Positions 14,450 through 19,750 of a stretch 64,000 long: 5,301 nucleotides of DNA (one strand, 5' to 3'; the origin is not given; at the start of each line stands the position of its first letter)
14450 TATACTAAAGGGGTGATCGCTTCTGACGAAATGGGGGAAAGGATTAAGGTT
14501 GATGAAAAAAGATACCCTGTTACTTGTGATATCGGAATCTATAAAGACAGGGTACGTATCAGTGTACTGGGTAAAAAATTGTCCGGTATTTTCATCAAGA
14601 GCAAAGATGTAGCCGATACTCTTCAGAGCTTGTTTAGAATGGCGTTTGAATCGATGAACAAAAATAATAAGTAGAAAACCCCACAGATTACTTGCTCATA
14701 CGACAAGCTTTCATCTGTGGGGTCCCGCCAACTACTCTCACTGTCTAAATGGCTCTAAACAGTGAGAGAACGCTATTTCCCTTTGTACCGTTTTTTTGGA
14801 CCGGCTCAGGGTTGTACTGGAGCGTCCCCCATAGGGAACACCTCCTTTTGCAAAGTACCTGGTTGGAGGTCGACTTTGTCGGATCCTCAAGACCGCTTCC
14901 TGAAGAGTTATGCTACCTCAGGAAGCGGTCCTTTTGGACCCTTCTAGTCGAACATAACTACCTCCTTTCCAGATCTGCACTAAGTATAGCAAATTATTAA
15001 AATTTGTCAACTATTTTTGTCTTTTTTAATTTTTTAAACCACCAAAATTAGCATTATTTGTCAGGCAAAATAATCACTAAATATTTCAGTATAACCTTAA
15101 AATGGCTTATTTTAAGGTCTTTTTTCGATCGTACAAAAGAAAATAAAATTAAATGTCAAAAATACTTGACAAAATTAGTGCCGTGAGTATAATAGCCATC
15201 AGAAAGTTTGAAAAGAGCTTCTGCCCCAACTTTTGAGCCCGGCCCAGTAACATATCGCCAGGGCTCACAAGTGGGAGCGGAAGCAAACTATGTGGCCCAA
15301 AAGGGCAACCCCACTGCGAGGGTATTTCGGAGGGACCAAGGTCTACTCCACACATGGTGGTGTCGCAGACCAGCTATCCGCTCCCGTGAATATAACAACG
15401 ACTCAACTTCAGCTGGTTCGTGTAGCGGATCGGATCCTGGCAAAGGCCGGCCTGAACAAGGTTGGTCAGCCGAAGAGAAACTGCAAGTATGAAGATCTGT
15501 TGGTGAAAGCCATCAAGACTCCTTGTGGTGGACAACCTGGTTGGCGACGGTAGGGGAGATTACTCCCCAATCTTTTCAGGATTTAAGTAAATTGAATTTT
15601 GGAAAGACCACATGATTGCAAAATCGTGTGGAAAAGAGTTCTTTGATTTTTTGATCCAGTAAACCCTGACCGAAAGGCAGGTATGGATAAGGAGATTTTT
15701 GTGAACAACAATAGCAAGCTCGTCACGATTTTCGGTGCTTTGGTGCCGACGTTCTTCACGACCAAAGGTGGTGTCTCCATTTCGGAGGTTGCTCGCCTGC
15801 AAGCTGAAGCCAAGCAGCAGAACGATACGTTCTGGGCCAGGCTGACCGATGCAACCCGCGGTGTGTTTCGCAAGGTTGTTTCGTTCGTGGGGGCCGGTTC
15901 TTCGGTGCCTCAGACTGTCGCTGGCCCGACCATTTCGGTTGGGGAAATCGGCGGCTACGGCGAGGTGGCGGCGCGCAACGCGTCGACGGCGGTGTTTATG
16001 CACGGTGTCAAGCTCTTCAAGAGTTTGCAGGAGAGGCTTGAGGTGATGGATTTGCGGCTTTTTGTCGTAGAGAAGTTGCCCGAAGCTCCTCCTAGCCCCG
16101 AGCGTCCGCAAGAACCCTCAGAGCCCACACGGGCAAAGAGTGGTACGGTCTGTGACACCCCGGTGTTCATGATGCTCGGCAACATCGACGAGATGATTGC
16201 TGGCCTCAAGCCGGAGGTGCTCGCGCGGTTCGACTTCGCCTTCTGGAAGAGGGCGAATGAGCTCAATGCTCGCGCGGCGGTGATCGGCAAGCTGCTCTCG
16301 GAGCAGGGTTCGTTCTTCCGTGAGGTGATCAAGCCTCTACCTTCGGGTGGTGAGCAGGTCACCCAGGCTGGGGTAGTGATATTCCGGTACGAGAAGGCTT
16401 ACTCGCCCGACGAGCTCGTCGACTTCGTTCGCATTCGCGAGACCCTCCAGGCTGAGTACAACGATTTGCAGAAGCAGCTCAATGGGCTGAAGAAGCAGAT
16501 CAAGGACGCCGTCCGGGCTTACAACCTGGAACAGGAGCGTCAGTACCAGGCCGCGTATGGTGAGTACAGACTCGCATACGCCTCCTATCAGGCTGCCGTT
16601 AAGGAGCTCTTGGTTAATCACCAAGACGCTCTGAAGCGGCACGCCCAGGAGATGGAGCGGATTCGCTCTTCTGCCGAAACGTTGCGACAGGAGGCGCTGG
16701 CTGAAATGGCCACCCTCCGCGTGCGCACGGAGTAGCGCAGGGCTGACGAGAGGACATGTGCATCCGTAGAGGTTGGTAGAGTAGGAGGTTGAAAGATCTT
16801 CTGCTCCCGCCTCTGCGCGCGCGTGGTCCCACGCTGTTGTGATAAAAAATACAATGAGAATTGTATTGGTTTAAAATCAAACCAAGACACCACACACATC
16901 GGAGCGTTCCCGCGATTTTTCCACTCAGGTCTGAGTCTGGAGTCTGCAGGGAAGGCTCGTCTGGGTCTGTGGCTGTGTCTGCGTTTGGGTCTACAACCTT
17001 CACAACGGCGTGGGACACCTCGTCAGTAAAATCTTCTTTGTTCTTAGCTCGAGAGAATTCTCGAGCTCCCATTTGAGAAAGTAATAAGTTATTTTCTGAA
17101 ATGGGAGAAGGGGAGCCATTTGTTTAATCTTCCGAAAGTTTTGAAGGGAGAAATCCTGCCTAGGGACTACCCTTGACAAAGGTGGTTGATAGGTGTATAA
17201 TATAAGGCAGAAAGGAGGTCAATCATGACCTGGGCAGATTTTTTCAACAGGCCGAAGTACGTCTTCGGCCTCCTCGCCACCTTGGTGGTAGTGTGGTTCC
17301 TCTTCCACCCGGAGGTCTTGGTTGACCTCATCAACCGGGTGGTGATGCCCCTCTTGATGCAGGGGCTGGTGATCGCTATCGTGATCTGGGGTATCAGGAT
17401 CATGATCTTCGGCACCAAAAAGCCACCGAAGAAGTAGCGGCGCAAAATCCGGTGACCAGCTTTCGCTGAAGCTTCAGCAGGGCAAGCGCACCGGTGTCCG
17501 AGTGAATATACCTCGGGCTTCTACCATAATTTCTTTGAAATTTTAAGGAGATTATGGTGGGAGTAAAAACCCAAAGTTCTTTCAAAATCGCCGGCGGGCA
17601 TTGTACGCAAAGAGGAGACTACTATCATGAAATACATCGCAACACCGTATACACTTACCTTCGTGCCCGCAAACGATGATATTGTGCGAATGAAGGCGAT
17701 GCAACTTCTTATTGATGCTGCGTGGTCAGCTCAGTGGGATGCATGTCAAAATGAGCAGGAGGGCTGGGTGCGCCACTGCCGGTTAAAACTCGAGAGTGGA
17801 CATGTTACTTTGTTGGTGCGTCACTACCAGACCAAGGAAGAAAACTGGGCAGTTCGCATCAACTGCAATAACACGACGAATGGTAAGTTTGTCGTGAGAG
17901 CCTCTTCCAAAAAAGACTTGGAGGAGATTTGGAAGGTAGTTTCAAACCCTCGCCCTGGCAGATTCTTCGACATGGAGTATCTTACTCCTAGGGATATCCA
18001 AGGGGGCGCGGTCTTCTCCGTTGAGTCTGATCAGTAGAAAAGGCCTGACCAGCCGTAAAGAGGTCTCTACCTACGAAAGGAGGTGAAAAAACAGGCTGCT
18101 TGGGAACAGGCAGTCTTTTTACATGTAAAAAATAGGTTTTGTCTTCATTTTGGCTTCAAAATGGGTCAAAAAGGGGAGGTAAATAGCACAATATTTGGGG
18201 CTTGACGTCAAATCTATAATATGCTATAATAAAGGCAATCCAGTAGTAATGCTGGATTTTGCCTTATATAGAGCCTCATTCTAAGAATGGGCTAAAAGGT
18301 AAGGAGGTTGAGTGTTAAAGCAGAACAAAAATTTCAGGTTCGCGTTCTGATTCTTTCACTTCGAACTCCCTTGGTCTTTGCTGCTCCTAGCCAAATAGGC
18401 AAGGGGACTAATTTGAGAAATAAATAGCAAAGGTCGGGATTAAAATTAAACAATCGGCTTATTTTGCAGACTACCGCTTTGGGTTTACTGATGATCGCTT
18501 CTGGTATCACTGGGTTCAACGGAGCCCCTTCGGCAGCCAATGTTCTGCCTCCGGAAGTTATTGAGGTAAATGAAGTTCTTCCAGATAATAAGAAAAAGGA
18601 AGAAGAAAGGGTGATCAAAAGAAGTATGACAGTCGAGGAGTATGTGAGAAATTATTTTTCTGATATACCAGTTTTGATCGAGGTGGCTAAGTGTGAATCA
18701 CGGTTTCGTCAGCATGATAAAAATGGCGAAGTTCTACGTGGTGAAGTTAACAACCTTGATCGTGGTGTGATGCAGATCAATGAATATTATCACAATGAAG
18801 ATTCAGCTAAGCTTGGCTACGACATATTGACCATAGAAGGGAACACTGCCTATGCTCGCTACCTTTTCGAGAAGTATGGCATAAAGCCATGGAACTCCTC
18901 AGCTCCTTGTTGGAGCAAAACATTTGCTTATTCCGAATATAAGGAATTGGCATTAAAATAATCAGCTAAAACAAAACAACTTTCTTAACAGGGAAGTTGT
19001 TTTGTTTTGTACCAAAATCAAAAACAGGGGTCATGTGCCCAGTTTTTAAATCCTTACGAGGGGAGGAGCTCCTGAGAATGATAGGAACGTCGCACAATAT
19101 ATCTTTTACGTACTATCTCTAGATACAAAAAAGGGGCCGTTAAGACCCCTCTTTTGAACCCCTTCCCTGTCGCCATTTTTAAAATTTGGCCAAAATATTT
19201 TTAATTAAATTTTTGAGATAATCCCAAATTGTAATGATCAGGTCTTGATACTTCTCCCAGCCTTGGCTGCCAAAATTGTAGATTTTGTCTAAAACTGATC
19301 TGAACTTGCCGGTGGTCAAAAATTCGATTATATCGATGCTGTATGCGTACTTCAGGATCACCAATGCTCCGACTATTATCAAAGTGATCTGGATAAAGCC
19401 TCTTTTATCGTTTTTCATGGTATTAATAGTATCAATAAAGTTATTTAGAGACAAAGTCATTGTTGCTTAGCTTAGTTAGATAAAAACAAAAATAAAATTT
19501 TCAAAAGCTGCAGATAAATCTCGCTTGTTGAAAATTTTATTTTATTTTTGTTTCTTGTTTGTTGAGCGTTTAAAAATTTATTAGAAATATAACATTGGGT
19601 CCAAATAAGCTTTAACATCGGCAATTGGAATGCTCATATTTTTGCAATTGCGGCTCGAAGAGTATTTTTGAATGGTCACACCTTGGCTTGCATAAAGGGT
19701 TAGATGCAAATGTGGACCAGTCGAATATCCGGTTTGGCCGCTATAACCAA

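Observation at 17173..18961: Holin-like 2-TM peptide plus secreted lysozyme-like protein: candidate lysis or cell-wall-attack module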

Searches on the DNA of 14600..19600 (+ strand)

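Call 13: search_rna_families(source=window, start=14600, end=19600, threshold=evalue, max_evalue=1)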
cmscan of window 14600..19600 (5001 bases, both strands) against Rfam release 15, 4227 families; matches with E-value up to 1: 2.
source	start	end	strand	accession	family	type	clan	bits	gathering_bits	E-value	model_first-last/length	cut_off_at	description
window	18967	19020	+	RF02351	psRNA14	Gene; sRNA;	-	24.2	60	0.9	1-84/84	no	Proteobacteria sRNA psRNA14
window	17066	17107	+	RF01667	rox1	Cis-reg;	-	22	58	0.48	1-59/59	no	Drosophila rox1 ncRNA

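Call 91: search_rna_families(sources=[L098, L097], threshold=evalue, max_evalue=1)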
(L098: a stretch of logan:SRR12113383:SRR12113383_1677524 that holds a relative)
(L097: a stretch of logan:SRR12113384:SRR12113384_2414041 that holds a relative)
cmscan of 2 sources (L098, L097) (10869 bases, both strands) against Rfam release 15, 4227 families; matches with E-value up to 1: 2.
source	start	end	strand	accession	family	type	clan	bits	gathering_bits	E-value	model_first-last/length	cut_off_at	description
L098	492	544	+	RF04176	mir-3149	Gene; miRNA;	-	25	100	0.44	1-83/83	no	mir-3149 microRNA precursor family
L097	389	441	+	RF04176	mir-3149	Gene; miRNA;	-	25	100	0.44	1-83/83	no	mir-3149 microRNA precursor family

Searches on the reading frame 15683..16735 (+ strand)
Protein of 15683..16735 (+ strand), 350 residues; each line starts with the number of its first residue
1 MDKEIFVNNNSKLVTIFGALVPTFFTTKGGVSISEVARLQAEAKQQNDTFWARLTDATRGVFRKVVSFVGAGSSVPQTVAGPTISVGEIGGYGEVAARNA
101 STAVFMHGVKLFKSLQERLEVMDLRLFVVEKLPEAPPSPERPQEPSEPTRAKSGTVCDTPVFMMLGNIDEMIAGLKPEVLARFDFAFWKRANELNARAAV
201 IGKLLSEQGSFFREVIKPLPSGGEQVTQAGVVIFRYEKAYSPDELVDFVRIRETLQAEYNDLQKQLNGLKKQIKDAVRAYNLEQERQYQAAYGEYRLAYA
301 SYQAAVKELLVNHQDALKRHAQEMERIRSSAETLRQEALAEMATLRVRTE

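Call 6: search_protein_families(library=pfam, proteins=[window:15683-16735:+], max_evalue=1)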
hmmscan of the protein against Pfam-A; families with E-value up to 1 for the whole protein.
window:15683-16735:+ (350 aa): 5 families
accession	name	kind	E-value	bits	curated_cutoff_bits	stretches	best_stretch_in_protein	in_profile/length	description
PF16644.10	NEXCaM_BD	-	0.013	16.2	26.7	1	271-328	25-81/109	Regulatory region of Na+/H+ exchanger NHE binds to calmodulin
PF14010.12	PEPcase_2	-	0.029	13.4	25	1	242-346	388-489/493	Phosphoenolpyruvate carboxylase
PF02403.27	Seryl_tRNA_N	-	0.12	13.1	28.2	1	241-316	27-100/108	Seryl-tRNA synthetase N-terminal domain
PF06810.17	Phage_scaffold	-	0.21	12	35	1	252-321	43-118/170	Phage capsid assembly scaffolding protein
PF18904.5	DUF5660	-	0.53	10.9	24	1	253-292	11-50/109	Domain of unknown function (DUF5660)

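Call 7: search_protein_families(library=phrogs, proteins=[window:15683-16735:+], max_evalue=1)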
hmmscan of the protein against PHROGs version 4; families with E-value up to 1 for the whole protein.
window:15683-16735:+ (350 aa): 4 families
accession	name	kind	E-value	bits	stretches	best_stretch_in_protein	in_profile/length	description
phrog_15939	-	tail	0.0011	19.9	1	31-77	123-169/202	tail assembly chaperone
phrog_6244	-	unknown function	0.11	14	0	254-283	26-55/107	-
phrog_35802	-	unknown function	0.34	11.9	1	221-283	18-80/109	-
phrog_17257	-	unknown function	0.47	11.8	1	233-278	25-70/104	-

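Call 33: search_protein_representatives(protein=window:15683-16735:+)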
Query: 350 residues. Proteins with E-value up to 0.001 (for the whole library): 60; up to 1e-10: 29; up to 1e-30: 8. The best 60 are listed.
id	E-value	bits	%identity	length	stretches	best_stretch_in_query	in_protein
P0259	6.2e-144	495.6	67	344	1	10-350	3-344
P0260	2.8e-92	325.9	56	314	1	13-348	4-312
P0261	6.2e-86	305.1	62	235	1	117-350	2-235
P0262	1.4e-80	287.5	49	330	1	12-348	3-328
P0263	1.3e-72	261.3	47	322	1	11-349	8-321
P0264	2.4e-61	224.3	70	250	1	164-349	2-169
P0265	2.2e-42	162.0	51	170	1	164-349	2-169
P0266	7.7e-33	130.7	33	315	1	12-309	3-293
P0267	1.1e-27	113.8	50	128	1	12-137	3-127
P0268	1.7e-27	113.1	32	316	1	18-348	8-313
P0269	5.9e-22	94.9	31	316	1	14-327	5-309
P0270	2.6e-21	92.8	31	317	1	13-311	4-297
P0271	3.1e-19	86.0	53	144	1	11-92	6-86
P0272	8.3e-18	81.3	28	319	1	12-298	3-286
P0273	4.3e-17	78.9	30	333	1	14-308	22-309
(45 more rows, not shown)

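Call 50: find_related_loci(query=window:15683-16735:+, collection=viral_contigs, flank=8000)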
Query window:15683-16735:+ (350 aa) in viral_contigs; peptide patterns used: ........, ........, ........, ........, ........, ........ (x = any residue, [..] = any of these).
1 stretches matched a pattern, but none encodes a relative of the query by tblastn (E <= 1e-3).

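Call 65: search_protein_families(library=ncbifam, proteins=[window:15683-16735:+], max_evalue=0.1)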
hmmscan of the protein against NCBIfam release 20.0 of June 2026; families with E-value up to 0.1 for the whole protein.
window:15683-16735:+ (350 aa): 0 families

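Call 66: search_protein_families(library=padloc, proteins=[window:15683-16735:+], max_evalue=0.1)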
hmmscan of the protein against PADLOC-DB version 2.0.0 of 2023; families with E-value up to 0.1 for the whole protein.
window:15683-16735:+ (350 aa): 2 families
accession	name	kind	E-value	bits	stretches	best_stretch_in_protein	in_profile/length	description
PDLC03859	LmuB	-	0.018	12.3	1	246-336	363-456/611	-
PDLC00326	PtuB1|PtuB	-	0.025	12.5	1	263-299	22-58/197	Unknown function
